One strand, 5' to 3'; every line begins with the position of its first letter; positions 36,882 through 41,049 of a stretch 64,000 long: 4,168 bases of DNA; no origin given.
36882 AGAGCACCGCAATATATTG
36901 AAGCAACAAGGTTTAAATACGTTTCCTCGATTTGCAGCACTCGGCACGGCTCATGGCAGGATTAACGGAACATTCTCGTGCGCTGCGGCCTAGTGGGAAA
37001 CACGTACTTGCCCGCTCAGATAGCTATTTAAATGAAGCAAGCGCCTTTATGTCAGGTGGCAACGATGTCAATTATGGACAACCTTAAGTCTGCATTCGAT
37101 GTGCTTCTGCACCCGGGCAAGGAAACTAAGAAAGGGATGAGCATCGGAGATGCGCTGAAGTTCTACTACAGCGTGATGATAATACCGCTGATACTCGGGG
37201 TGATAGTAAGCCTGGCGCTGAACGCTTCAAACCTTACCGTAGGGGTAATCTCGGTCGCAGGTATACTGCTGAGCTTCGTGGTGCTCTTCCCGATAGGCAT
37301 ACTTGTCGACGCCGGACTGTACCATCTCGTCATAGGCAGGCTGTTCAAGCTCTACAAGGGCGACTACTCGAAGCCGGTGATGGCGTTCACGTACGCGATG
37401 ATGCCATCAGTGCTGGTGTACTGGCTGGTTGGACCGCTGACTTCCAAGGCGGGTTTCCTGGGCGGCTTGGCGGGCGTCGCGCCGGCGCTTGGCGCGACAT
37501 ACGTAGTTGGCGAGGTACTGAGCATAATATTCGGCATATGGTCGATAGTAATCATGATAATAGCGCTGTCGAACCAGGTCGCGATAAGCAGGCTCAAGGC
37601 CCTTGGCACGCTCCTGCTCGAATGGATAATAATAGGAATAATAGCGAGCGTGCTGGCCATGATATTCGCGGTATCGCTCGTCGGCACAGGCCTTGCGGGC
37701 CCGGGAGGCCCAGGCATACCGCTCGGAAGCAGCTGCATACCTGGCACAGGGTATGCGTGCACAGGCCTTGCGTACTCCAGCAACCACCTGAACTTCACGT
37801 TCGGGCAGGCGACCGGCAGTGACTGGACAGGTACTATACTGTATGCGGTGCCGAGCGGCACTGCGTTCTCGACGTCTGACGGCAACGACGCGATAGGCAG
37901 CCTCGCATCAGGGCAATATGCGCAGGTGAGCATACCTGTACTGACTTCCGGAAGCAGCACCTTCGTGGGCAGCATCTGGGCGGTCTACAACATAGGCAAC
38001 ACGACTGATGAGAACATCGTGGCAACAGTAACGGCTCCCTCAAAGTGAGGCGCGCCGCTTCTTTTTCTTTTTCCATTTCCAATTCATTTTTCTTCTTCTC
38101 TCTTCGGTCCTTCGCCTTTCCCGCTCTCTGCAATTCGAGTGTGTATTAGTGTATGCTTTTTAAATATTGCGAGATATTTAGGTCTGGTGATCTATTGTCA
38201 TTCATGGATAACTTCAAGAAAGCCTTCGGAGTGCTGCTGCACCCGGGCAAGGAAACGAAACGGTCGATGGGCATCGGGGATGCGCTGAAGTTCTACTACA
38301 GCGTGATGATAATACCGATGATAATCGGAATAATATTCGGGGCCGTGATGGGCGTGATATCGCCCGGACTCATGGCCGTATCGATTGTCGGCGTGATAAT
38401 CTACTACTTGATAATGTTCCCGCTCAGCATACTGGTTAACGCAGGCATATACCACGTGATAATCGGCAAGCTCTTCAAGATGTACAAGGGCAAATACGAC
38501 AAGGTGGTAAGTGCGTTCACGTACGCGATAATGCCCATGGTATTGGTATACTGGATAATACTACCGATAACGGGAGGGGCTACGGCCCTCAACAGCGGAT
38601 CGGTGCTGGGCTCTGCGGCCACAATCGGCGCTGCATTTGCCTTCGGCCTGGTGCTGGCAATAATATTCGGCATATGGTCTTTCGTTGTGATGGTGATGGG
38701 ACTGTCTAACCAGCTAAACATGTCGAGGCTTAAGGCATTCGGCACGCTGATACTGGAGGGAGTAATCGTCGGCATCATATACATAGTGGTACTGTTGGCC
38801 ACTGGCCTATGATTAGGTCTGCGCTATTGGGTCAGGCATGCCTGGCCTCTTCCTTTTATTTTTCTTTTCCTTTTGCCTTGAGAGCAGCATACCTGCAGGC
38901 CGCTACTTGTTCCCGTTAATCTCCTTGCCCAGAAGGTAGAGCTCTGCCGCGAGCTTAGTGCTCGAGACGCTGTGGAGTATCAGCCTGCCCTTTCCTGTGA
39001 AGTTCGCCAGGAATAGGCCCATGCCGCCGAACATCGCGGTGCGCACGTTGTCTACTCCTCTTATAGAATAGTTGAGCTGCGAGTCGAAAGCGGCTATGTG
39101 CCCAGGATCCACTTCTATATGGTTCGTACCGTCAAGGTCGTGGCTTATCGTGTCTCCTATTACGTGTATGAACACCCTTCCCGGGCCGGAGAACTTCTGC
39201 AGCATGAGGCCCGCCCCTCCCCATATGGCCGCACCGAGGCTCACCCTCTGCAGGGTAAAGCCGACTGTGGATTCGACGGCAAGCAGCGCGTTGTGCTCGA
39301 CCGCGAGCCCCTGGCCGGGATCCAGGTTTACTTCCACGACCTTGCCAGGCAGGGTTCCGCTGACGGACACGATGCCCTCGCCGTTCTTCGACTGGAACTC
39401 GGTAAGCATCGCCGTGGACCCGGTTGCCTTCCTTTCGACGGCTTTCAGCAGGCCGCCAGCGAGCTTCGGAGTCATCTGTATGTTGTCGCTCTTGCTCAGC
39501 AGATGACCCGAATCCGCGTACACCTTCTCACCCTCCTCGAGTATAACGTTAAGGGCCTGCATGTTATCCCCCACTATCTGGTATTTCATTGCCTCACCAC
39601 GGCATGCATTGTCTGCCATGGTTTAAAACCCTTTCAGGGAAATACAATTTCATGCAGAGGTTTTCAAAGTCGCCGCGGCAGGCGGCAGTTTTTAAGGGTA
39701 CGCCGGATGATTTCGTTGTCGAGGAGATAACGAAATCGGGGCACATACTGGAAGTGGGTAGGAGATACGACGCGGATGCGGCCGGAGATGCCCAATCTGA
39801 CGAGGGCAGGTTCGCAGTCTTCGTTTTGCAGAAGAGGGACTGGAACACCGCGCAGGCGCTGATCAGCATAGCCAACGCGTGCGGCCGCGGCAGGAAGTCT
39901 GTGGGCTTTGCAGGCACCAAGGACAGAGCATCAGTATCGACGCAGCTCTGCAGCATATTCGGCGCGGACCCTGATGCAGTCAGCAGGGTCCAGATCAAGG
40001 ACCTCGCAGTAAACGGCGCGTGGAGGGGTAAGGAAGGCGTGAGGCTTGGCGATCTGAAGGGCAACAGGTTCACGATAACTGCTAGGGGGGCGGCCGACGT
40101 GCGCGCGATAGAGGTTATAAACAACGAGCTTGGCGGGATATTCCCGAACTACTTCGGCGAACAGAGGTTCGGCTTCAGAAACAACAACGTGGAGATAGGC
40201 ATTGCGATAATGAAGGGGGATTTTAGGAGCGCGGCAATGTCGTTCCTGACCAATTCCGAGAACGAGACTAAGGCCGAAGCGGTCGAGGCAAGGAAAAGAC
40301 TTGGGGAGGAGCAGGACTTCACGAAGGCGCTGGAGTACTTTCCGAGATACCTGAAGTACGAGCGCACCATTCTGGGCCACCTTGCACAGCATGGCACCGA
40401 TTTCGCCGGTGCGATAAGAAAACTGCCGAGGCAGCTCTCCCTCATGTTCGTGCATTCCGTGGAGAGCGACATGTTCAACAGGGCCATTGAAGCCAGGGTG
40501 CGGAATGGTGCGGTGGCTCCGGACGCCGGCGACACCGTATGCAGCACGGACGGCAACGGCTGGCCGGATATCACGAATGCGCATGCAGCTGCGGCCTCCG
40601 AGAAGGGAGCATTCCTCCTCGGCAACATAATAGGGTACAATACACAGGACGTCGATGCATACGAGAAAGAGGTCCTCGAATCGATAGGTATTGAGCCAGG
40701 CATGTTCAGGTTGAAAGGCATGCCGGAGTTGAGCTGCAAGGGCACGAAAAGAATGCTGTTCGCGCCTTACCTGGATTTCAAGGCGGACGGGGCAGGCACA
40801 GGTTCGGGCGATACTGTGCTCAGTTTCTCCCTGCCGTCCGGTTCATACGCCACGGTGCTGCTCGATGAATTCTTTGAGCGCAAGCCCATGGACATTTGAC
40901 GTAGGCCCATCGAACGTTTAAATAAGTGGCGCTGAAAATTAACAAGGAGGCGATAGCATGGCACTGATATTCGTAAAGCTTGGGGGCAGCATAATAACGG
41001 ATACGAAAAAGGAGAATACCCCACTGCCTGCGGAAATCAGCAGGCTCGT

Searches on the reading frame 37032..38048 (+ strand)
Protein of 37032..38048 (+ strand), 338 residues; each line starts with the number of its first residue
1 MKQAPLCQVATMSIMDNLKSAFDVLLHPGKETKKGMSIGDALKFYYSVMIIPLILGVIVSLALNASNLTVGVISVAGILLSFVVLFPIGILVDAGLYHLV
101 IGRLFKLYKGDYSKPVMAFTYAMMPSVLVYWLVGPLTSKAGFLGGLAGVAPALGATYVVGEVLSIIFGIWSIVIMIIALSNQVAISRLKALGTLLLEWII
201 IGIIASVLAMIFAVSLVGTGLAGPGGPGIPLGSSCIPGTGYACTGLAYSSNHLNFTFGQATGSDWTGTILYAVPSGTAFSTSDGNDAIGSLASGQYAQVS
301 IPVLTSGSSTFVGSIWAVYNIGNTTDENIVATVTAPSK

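Call 41: search_protein_families(library=pfam, proteins=[window:37032-38048:+], max_evalue=0.001)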
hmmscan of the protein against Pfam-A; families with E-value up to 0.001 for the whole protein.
window:37032-38048:+ (338 aa): 1 family
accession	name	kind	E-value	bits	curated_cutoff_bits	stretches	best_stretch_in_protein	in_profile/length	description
PF04893.22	Yip1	-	0.00011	22.6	28.6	1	23-206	2-171/173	Yip1 domain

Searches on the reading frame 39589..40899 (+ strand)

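Call 25: search_protein_families(library=pfam, proteins=[window:39589-40899:+], max_evalue=0.001)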
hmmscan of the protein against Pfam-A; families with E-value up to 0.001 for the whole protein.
window:39589-40899:+ (436 aa): 1 family
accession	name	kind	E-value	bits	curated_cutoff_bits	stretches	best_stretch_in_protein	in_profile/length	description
PF01142.23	TruD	-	4.1e-95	319.5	27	1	27-428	10-412/412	tRNA pseudouridine synthase D (TruD)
